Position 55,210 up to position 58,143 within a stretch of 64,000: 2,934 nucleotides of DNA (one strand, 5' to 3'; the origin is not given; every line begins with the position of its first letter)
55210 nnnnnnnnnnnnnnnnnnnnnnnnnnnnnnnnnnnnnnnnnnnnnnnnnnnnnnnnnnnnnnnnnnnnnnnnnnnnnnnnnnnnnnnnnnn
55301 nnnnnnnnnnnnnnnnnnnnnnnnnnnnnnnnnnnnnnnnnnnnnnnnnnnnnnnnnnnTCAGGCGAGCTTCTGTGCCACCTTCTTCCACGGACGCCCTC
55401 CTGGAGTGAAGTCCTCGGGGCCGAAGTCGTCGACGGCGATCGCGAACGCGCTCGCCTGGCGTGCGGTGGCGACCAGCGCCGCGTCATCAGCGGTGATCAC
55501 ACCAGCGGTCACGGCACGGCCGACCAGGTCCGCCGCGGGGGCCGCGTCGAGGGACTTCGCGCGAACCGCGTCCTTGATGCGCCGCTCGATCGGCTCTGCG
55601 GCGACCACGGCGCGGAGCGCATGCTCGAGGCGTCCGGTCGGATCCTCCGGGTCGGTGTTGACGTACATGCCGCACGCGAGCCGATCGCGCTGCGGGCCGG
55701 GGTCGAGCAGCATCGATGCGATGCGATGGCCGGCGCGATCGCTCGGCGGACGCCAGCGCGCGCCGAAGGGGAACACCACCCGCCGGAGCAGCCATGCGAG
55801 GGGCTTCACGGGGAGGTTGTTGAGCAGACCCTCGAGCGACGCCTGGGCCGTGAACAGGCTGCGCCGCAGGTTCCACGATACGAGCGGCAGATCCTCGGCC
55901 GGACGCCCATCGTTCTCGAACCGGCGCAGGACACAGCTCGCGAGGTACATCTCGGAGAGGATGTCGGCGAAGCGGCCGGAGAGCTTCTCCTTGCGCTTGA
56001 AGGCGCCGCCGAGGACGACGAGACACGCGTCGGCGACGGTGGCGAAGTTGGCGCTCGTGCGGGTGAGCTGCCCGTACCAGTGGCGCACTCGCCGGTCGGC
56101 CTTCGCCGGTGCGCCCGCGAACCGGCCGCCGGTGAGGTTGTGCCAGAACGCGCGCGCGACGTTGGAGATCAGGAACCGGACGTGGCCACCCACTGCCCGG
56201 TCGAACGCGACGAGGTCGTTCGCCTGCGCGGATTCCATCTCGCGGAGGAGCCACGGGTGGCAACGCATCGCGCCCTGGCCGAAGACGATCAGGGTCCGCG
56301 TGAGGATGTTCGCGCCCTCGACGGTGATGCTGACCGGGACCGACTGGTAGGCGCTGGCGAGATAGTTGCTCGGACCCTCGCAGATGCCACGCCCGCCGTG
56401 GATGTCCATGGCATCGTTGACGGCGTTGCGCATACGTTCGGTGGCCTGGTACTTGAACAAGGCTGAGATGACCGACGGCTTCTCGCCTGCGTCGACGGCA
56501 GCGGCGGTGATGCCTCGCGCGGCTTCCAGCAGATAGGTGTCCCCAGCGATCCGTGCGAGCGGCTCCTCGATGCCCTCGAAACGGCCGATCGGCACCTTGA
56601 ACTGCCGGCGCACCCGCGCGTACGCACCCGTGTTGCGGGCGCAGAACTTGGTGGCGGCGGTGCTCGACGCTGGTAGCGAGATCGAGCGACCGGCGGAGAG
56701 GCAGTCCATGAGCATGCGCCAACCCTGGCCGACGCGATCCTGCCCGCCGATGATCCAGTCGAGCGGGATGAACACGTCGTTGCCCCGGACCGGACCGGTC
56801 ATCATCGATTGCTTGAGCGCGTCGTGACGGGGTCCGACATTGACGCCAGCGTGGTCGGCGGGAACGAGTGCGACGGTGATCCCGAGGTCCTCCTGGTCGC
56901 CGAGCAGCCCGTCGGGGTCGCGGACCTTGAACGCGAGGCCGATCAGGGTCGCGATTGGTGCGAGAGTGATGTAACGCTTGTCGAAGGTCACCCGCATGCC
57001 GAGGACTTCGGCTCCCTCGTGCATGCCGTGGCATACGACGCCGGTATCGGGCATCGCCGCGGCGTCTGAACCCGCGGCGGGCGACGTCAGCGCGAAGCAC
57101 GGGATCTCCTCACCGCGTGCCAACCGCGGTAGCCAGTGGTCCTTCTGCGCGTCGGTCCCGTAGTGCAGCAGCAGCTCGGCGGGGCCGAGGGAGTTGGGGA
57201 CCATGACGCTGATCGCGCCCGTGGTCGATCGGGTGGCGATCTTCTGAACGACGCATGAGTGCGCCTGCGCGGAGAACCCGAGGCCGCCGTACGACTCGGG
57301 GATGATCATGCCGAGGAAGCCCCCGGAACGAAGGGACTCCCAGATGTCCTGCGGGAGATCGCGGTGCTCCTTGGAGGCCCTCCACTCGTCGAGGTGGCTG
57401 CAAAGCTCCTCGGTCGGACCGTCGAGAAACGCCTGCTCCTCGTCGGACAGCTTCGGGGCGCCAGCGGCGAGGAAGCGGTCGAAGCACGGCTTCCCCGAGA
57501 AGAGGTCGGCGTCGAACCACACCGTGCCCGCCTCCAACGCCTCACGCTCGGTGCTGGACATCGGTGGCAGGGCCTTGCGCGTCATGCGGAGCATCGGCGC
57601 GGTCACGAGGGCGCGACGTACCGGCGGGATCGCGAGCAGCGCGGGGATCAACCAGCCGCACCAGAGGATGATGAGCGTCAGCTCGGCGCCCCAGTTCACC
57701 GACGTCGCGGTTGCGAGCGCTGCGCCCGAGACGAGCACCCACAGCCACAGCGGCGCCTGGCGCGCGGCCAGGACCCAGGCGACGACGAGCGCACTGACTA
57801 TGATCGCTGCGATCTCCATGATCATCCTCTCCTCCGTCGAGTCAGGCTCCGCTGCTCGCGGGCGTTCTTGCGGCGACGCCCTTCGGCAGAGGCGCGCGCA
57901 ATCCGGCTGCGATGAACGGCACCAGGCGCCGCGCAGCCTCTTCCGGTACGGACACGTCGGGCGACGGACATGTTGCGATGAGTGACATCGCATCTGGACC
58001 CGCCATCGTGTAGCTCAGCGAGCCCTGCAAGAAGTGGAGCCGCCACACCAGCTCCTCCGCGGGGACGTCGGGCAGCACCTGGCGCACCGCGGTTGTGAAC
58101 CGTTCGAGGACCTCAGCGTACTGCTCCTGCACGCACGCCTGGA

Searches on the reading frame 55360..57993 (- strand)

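Call 58: search_protein_families(library=pfam, proteins=[window:55360-57993:-], max_evalue=0.00001)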
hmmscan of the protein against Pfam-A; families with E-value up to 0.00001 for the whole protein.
window:55360-57993:- (877 aa): 4 families
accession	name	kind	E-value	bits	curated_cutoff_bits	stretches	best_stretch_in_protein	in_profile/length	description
PF09317.16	ACDH_C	-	9.2e-103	344.2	25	1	576-857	1-284/284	Acyl-CoA dehydrogenase, C-terminal, bacterial type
PF02771.21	Acyl-CoA_dh_N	-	9.4e-22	78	22.9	1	195-295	17-113/113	Acyl-CoA dehydrogenase, N-terminal domain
PF00441.29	Acyl-CoA_dh_1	-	3.9e-19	69.7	22.4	1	422-569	1-145/150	Acyl-CoA dehydrogenase, C-terminal domain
PF02770.24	Acyl-CoA_dh_M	-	1.2e-07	32.2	33.3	1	299-393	1-82/97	Acyl-CoA dehydrogenase, middle domain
